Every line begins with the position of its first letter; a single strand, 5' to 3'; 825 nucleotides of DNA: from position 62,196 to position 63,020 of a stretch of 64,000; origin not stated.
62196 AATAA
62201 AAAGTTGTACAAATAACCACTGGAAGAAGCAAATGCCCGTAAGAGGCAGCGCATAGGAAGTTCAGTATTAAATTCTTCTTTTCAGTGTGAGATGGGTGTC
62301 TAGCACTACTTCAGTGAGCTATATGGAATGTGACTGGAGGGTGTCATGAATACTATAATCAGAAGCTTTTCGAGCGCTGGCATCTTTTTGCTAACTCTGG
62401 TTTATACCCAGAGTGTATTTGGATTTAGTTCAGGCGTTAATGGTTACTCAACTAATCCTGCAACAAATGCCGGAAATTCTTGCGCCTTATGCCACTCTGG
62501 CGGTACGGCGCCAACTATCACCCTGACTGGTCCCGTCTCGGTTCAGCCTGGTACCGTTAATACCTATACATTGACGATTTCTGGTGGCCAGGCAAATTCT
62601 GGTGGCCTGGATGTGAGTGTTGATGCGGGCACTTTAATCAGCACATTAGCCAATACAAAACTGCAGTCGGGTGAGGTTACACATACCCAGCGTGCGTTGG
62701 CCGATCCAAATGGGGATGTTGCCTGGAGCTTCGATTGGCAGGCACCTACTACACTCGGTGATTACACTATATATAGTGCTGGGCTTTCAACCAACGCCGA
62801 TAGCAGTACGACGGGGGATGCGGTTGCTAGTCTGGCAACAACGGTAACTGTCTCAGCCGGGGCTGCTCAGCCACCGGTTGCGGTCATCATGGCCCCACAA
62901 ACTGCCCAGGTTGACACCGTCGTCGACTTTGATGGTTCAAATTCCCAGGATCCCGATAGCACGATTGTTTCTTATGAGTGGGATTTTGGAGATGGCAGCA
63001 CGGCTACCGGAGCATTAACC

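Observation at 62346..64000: Secreted PKD-domain protein carrying a tandem array of minimal c-type heme (CxxCH) domains on poly-proline linkers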

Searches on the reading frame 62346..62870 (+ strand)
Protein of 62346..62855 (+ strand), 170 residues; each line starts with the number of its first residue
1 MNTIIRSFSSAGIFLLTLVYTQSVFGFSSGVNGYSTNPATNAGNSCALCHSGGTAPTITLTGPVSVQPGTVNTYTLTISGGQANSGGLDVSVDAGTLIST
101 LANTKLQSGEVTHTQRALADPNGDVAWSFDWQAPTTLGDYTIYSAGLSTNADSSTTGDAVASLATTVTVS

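Call 23: search_solved_structures(query=window:62424-62870:+, max_evalue=10, show_alignments=2)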
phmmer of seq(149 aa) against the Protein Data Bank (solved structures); distinct sequences matched with E-value up to 10: 9.
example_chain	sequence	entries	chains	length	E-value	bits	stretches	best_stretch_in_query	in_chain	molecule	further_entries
2l0d_A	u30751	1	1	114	0.1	15.9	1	33-87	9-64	Cell surface protein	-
5j1l_B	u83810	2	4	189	0.63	13.3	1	8-102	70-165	ToxR-activated gene (TagE)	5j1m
5j1k_A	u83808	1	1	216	0.85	12.9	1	8-102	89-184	ToxR-activated gene (TagE)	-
5ta7_A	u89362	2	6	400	0.91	12.8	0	10-68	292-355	Glycoside Hydrolase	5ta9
4ak5_A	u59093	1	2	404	0.99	12.7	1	10-68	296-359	ANHYDRO-ALPHA-L-GALACTOSIDASE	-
4ak7_A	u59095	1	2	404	0.99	12.7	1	10-68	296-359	ANHYDRO-ALPHA-L-GALACTOSIDASE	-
8ump_A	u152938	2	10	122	1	12.7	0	80-115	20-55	T33-ml35-redesigned-TPR-domain-fold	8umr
4ak6_A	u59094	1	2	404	1.3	12.3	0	10-68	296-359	ANHYDRO-ALPHA-L-GALACTOSIDASE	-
6hbe_A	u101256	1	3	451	1.4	12.2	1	85-119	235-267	Copper-containing nitrite reductase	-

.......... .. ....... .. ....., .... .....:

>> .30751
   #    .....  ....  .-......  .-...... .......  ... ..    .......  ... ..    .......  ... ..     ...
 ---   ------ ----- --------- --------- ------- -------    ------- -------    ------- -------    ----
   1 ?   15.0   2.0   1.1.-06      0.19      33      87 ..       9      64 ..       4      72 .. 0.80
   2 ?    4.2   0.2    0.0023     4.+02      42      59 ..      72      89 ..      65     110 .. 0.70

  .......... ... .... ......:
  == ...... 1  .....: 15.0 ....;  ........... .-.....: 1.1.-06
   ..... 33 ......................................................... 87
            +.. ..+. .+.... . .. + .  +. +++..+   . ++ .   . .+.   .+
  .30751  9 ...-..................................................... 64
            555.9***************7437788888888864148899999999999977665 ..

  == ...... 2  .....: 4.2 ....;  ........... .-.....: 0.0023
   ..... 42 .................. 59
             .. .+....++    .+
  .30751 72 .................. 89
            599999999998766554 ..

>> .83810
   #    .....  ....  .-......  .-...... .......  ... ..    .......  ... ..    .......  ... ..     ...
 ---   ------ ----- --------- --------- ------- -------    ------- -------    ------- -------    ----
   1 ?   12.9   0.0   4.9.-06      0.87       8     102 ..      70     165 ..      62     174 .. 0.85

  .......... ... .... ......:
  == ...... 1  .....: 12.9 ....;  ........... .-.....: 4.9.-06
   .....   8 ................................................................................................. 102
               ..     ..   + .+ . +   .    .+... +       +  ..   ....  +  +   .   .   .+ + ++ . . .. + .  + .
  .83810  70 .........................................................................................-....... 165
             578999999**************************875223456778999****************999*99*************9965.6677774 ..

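Call 30: find_related_loci(query=window:62346-62855:+, collection=metagenome_contigs, flank=10000)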
Query window:62346-62855:+ (170 aa) in metagenome_contigs; peptide patterns used: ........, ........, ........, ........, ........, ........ (x = any residue, [..] = any of these).
382 stretches matched a pattern; 6 encode a relative of the query (tblastn E <= 1e-3); 6 distinct loci.
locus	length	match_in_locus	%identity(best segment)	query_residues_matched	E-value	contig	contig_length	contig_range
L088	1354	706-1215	92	1-170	7e-109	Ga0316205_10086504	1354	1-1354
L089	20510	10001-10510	71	1-170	7e-79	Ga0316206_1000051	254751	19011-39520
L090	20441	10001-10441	68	13-159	3e-66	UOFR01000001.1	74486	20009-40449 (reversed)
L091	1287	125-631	58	1-170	6e-67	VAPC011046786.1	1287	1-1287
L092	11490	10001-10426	53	28-168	4e-38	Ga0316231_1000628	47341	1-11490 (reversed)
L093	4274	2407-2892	44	6-160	3e-28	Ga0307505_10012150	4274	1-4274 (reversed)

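Call 45: predict_structure(alignment_id=A1)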
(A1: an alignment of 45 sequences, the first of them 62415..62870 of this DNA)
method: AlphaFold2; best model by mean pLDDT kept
length: 152 residues; sequences in the alignment: 45
mean_pLDDT: 90.9   pTM: 0.87
mean pLDDT of the five models: 90.9, 86.1, 85.1, 78.8, 77.1
residues with pLDDT >= 90: 102; 70-90: 44; 50-70: 3; < 50: 3
segments of 3 or more residues with pLDDT < 50: 1-3
pLDDT, mean of each block of 10 residues (from residue 1): 68 90 84 95 98 93 94 93 93 91 96 98 89 90 96 75
secondary structure, 60 per line:
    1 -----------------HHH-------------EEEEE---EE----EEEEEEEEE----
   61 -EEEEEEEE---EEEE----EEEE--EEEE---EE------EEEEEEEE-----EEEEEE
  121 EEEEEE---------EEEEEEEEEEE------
elements in order: E34-38 E48-56 E62-69 E73-76 E81-84 E87-90 E102-109 E115-126 E136-146

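Call 47: search_protein_families(library=ncbifam, proteins=[L089:13339-13695:+, L089:13780-14739:+, L090:14696-16846:+, L089:17005-17637:-, L089:17672-18259:-, L089:10001-13279:+], max_evalue=0.001)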
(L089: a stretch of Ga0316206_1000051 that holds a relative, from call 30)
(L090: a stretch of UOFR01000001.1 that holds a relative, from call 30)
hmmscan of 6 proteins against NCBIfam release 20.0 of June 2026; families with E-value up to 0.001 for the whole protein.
L089:13339-13695:+ (118 aa): 0 families

L089:13780-14739:+ (319 aa): 10 families
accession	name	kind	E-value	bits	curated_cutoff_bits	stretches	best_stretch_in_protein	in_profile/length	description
TIGR03508.1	decahem_SO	subfamily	2e-89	299.5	192.2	1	44-313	1-258/258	DmsE family decaheme c-type cytochrome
NF041028.1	decahem_GSU2203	exception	1.2e-65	221.8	325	1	37-314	28-306/317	GSU2203 family decaheme c-type cytochrome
TIGR01905.1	paired_CXXCH_1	subfamily_domain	1.5e-27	95.2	25.2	2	189-228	3-39/41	doubled CXXCH domain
NF008659.0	PRK11659.1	equivalog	5.2e-22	78.5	184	2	15-181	12-173/188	cytochrome c nitrite reductase pentaheme subunit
TIGR03146.1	cyt_nit_nrfB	equivalog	3.7e-17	63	166.6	1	42-178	8-144/145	cytochrome c nitrite reductase pentaheme subunit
NF049875.1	NetB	exception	5.6e-15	55.7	380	1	42-184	66-204/211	Nrf-like electron transfer protein NetB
TIGR03153.1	cytochr_NrfH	equivalog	2.2e-10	40.7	134.2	1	163-215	23-73/138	cytochrome c nitrite reductase small subunit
NF041198.1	UshA_like_PCGU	equivalog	4.1e-05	22.4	275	1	38-134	435-514/519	UshA-like (seleno)protein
NF045722.1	c3_cytochr_TmcA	equivalog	0.0004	20.2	114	0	122-179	58-114/125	acidic tetraheme cytochrome c3 TmcA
NF045713.1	CxxCH_16_HmcA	equivalog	0.00049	18.8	400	0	80-273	76-255/541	sulfate respiration complex hexadecaheme cytochrome HmcA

L090:14696-16846:+ (716 aa): 1 family
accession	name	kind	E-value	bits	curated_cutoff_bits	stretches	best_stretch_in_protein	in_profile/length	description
TIGR03509.1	OMP_MtrB_PioB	subfamily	1e-131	440.6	240.05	1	72-715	4-662/662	MtrB/PioB family decaheme-associated outer membrane protein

L089:17005-17637:- (210 aa): 6 families
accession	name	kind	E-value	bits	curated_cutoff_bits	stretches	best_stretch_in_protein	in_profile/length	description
NF049874.1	PdsA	exception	1.8e-47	161.7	330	1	18-210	5-198/198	periplasmic diheme shuttle PdsA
TIGR00782.1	ccoP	equivalog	2.4e-08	33.6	179.95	1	26-151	102-226/285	cytochrome-c oxidase, cbb3-type subunit III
NF045930.1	Cytc6PetJCyano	equivalog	6.2e-05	22.9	135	0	20-114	17-105/110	cytochrome c6 PetJ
NF050122.1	bc1_QcrC_actin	exception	7.7e-05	22.1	200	1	32-148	42-156/253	cytochrome bc1 complex diheme cytochrome c subunit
TIGR03045.1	PS_II_C550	equivalog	0.00062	19.5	177.75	0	126-155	49-78/159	photosystem II cytochrome c-550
NF040606.1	CytoC_perox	subfamily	0.00073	18.8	150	0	121-152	291-322/524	di-heme-cytochrome C peroxidase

L089:17672-18259:- (195 aa): 5 families
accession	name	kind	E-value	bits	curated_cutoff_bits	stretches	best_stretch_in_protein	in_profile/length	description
TIGR02161.1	napC_nirT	subfamily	6.5e-92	306.5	310.6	1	1-185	1-184/185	periplasmic nitrate (or nitrite) reductase c-type cytochrome, NapC/NirT family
NF007906.0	PRK10617.1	equivalog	2.2e-88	295.4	349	1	1-187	10-195/200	cytochrome c-type protein NapC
TIGR02162.1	torC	equivalog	2.8e-83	280.4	478.2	1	4-190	2-188/387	pentaheme c-type cytochrome TorC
NF011606.0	PRK15032.1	equivalog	2.5e-60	204.7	455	1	2-185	1-184/390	pentaheme c-type cytochrome TorC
TIGR03153.1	cytochr_NrfH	equivalog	1.1e-14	54.7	134.2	1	22-180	4-138/138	cytochrome c nitrite reductase small subunit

L089:10001-13279:+ (1092 aa): 18 families
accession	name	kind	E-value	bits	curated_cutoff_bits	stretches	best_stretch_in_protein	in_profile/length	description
NF041895.1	choice_anch_V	domain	1.9e-38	131.8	42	1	17-161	2-145/150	choice-of-anchor V domain-containing protein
NF041894.1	MXAN_6652_fam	equivalog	4.7e-34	117.7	200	1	11-179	1-162/203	MXAN_6652 family MXYO-CTERM-anchored protein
TIGR00782.1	ccoP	equivalog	8.4e-27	94.2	179.95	1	934-1030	109-229/285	cytochrome-c oxidase, cbb3-type subunit III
NF045773.1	cytochro_C550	exception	1.7e-24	86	125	2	1004-1067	49-117/118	cytochrome c550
NF045774.1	cytochro_C551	exception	6.7e-23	80.7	118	0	933-995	40-107/110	cytochrome c551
NF040606.1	CytoC_perox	subfamily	2.3e-22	79.9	150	0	568-597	300-329/524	di-heme-cytochrome C peroxidase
NF050122.1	bc1_QcrC_actin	exception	2.5e-14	53.2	200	0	1004-1037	41-73/253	cytochrome bc1 complex diheme cytochrome c subunit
NF011054.0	PRK14486.1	equivalog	1.3e-12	47.9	447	0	568-586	217-235/294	putative bifunctional cbb3-type cytochrome c oxidase subunit II/cytochrome c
TIGR03872.1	cytochrome_MoxG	equivalog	1.7e-11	44.4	147.8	0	865-890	46-70/133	cytochrome c(L), periplasmic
NF045930.1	Cytc6PetJCyano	equivalog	1e-10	41.5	135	0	1004-1023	28-47/110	cytochrome c6 PetJ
TIGR00864.1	PCC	subfamily_domain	4.2e-08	30.1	1861.4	1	209-332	1339-1462/2700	polycystin cation channel protein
NF038112.1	myxo_dep_M36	subfamily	7.4e-08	30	1500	1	186-347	1203-1377/1604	myxosortase-dependent M36 family metallopeptidase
TIGR03874.1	4cys_cytochr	equivalog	3.5e-07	30.1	161.75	0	641-670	39-68/143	c-type cytochrome, methanol metabolism-related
TIGR02603.1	CxxCH_TIGR02603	domain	1.4e-05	25.1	68.15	0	1005-1025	4-24/134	putative heme-binding domain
NF052246.1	SorB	equivalog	2e-05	24.6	93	0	566-581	17-32/80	SorB family sulfite dehydrogenase c-type cytochrome subunit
TIGR03508.1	decahem_SO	subfamily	0.00023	20.7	192.2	0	1008-1038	30-60/258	DmsE family decaheme c-type cytochrome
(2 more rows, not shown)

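Call 48: search_protein_families(library=pfam, proteins=[L089:13339-13695:+, L089:13780-14739:+, L090:14696-16846:+, L089:17005-17637:-, L089:17672-18259:-], max_evalue=0.001)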
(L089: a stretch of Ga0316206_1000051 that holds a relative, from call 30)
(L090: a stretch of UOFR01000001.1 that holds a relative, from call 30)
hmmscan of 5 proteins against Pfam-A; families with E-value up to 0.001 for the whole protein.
L089:13339-13695:+ (118 aa): 2 families
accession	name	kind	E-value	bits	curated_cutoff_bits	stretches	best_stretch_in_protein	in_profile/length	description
PF13442.11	Cytochrome_CBB3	-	2.1e-05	25.2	27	1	40-112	3-68/68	Cytochrome C oxidase, cbb3-type, subunit III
PF00034.26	Cytochrom_C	-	0.00014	23.6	21.3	1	40-114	1-88/90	Cytochrome c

L089:13780-14739:+ (319 aa): 5 families
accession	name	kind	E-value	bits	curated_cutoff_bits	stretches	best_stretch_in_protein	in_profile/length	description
PF09699.15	Paired_CXXCH_1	-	2.5e-36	123.5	20.6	3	236-273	1-39/41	Doubled CXXCH motif (Paired_CXXCH_1)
PF22678.1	Cytochrom_c_NrfB-like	-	1.9e-15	57.5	27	1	83-165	1-78/89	Cytochrome c-type protein NrfB-like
PF14522.11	Cytochrome_C7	-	2.3e-15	56.6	24.8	2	187-248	4-67/67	Cytochrome c7 and related cytochrome c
PF14537.11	Cytochrom_c3_2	-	1.3e-10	42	25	1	140-225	1-78/79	Cytochrome c3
PF22113.1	Mtrc-MtrF_II-IV_dom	-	5e-06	26.6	30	0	41-155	24-166/176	Outer membrane cytochrome MtrC/MtrF-like, domains II/IV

L090:14696-16846:+ (716 aa): 1 family
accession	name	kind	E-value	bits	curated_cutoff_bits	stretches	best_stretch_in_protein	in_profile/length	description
PF11854.14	MtrB_PioB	-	1.3e-138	463.9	23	1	77-715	1-635/635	Putative outer membrane beta-barrel porin, MtrB/PioB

L089:17005-17637:- (210 aa): 4 families
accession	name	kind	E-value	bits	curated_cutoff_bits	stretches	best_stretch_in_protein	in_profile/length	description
PF13442.11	Cytochrome_CBB3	-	8.4e-11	42.5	27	1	31-110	3-67/68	Cytochrome C oxidase, cbb3-type, subunit III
PF00034.26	Cytochrom_C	-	1.3e-10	42.9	21.3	1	34-110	4-85/90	Cytochrome c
PF14495.11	Cytochrom_C550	-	3.5e-05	23.9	27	0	120-153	18-51/136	Cytochrome c-550 domain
PF14376.11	Haem_bd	-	0.00098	19.5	27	0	122-145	26-48/133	Haem-binding domain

L089:17672-18259:- (195 aa): 4 families
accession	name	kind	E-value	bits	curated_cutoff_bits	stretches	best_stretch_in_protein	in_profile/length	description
PF03264.19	Cytochrom_NNT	-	1.2e-79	266.5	24.1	1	13-184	3-173/174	NapC/NirT cytochrome c family, N-terminal region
PF22113.1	Mtrc-MtrF_II-IV_dom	-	4.2e-08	33.4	30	1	46-181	6-133/176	Outer membrane cytochrome MtrC/MtrF-like, domains II/IV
PF14537.11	Cytochrom_c3_2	-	1.9e-05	25.4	25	0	42-84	22-65/79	Cytochrome c3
PF14522.11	Cytochrome_C7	-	2.4e-05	24.5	24.8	0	135-180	12-53/67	Cytochrome c7 and related cytochrome c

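Call 54: search_solved_structures(query=A2, max_evalue=10, show_alignments=3)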
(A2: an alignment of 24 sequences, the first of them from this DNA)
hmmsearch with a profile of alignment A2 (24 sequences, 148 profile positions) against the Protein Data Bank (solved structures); distinct sequences matched with E-value up to 10: 24.
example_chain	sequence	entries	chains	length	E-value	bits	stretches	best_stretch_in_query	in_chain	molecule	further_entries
8zk2_C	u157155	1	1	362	0.048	16.8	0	17-31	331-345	Photosynthetic reaction center cytochrome c subunit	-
2l0d_A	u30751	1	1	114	0.092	15.9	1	36-84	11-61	Cell surface protein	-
3idu_A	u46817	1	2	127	0.63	13.2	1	76-142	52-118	Uncharacterized protein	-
9hny_F4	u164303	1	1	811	0.87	12.8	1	14-59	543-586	Methyltranfer_dom domain-containing protein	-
6sg9_F4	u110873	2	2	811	0.88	12.7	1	14-59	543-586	mt-SAF4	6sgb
7o0u_C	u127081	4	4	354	1.3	12.2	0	7-27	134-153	MULTIHEME_CYTC domain-containing protein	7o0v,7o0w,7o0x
8z82_C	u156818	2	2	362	1.3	12.1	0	14-28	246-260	Photosynthetic reaction center cytochrome c subunit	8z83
4v8a_AI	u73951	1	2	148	2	11.5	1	61-129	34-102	50S ribosomal protein L9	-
4v9i_BI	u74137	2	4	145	2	11.5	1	61-128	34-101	50S ribosomal protein L9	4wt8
4v87_AK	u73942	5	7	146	2.1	11.5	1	61-128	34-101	50S ribosomal protein L9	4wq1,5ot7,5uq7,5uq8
4v68_BI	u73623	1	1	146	2.1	11.5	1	61-128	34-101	50S ribosomal protein L9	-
4zer_1I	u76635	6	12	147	2.1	11.5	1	61-128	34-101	50S ribosomal protein L9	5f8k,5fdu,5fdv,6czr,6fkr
4v4x_BK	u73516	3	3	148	2.1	11.5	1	61-128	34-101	50S ribosomal protein L9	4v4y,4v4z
10px_1I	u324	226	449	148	2.1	11.5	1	61-128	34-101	50S ribosomal protein L9 | Large ribosomal subunit protein bL9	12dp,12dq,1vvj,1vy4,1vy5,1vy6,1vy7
3ubr_A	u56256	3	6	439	2.2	11.5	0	10-35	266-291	Cytochrome c-552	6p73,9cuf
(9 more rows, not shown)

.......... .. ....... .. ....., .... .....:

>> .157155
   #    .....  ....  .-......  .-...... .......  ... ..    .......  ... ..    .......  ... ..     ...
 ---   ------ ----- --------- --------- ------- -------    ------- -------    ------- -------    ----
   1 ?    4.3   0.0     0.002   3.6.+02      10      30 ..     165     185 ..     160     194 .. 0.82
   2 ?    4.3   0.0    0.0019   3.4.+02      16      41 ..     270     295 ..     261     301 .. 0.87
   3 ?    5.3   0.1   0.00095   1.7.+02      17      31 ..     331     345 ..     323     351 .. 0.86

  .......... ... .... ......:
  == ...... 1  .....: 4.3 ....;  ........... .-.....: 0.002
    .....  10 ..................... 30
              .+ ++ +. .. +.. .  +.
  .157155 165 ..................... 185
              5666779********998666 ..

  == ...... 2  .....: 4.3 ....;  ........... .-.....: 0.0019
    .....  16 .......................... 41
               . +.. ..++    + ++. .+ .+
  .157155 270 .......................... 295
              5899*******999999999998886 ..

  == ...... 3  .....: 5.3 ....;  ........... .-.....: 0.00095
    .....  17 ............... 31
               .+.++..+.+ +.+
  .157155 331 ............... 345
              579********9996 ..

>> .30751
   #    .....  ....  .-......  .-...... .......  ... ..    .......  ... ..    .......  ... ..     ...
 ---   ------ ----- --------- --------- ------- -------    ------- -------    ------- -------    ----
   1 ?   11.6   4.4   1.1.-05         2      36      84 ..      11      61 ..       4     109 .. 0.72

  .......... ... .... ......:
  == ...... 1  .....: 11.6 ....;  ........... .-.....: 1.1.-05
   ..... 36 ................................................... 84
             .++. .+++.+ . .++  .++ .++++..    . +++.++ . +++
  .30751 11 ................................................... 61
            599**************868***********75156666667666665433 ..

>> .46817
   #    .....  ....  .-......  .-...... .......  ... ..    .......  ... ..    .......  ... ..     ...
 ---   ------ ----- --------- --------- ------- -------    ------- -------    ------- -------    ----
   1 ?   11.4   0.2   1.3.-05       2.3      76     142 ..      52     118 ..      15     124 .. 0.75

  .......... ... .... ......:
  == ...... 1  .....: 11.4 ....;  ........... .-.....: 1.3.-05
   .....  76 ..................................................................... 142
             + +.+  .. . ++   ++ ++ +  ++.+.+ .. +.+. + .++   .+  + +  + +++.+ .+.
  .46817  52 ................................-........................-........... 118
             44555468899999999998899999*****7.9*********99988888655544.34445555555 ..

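Call 58: fold_search(model_id=the predicted structure, library=pdb)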
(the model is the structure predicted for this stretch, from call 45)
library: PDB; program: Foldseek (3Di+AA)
matches with E <= 10: 1999; with E <= 0.001: 0
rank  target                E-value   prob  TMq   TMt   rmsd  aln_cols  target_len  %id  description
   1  2jh2_A                1.1e-03  1.00  0.48  0.54   4.8       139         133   10  X-ray crystal structure of a cohesin-like module from Clostridium perfringens (released 2007-11-06)
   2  2ox5_A                1.4e-03  1.00  0.36  0.49  12.1       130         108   15  The SoxYZ complex of Paracoccus pantotrophus (released 2007-05-22)
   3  9bnl_H                1.4e-03  0.98  0.33  0.37   9.4       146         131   16  Cryo-EM structure of rhesus antibody 6070-a.01 in complex with HIV-1 Env trimer Q23.17 MD39 (released 2025-05-07)
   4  7km5_D                1.6e-03  0.99  0.34  0.41   9.3       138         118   18  Crystal structure of SARS-CoV-2 RBD complexed with Nanosota-1 (released 2021-08-04)
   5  2jh2_C                1.9e-03  1.00  0.47  0.53   5.2       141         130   13  X-ray crystal structure of a cohesin-like module from Clostridium perfringens (released 2007-11-06)
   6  3idu_A                2.0e-03  1.00  0.40  0.51   6.4       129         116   17  Crystal Structure of the CARDB domain of the PF1109 protein in complex with di-metal ions from Pyrococcus furiosus, No (released 2009-08-04)
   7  4m3j_B                2.1e-03  0.93  0.30  0.36   8.4       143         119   12  Structure of a single-domain camelid antibody fragment cAb-H7S specific of the BlaP beta-lactamase from Bacillus liche (released 2014-08-06)
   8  4x7c_D                2.5e-03  0.98  0.34  0.41   8.3       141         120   14  Crystal structure of Saga-2006 GII.4 P domain in complex with Nano-85 (released 2014-12-31)
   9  4xed                  2.7e-03  1.00  0.44  0.64   4.2       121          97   13  PKD domain of M14-like peptidase from Thermoplasmatales archaeon SCGC AB-540-F20 (released 2015-05-13)
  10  2ox5_C                2.7e-03  1.00  0.40  0.57   5.2       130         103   12  The SoxYZ complex of Paracoccus pantotrophus (released 2007-05-22)
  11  7l6v_F                2.8e-03  0.97  0.34  0.39   8.9       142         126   16  Crystal structure of BoNT/A-LC-JPU-A5-JPU-C1-JPU-H7-JPU-D12-ciA-F12 (released 2021-12-22)
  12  2w1n                  3.0e-03  1.00  0.55  0.39   4.4       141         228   13  cohesin and fibronectin type-III double module construct from the Clostridium perfringens glycoside hydrolase GH84C (released 2009-02-03)
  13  5jpm_B                3.1e-03  0.98  0.36  0.10   7.5       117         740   16  Structure of the complex of human complement C4 with MASP-2 rebuilt using iMDFF (released 2016-08-10)
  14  8yvk_E                3.3e-03  0.97  0.34  0.41   7.0       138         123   13  Neuraminidase of A/Red knot/Delaware Bay/310/2016 H10N4 in complex with CAV-F6 Fab (released 2025-07-02)
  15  8q78_A                3.3e-03  0.96  0.33  0.39   8.5       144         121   15  Structure of the FP specific VHH TPP-3077 (released 2024-08-28)
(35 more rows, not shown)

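Call 91: search_solved_structures(query=L089:13780-14739:+, max_evalue=0.00001)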
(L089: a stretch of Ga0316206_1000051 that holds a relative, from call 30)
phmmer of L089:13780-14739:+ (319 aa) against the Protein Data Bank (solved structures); distinct sequences matched with E-value up to 0.00001: 1.
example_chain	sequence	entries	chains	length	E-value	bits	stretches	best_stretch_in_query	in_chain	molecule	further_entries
6r2q_A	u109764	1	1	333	6.8e-94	318.1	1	35-317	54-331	Cystathionine beta-synthase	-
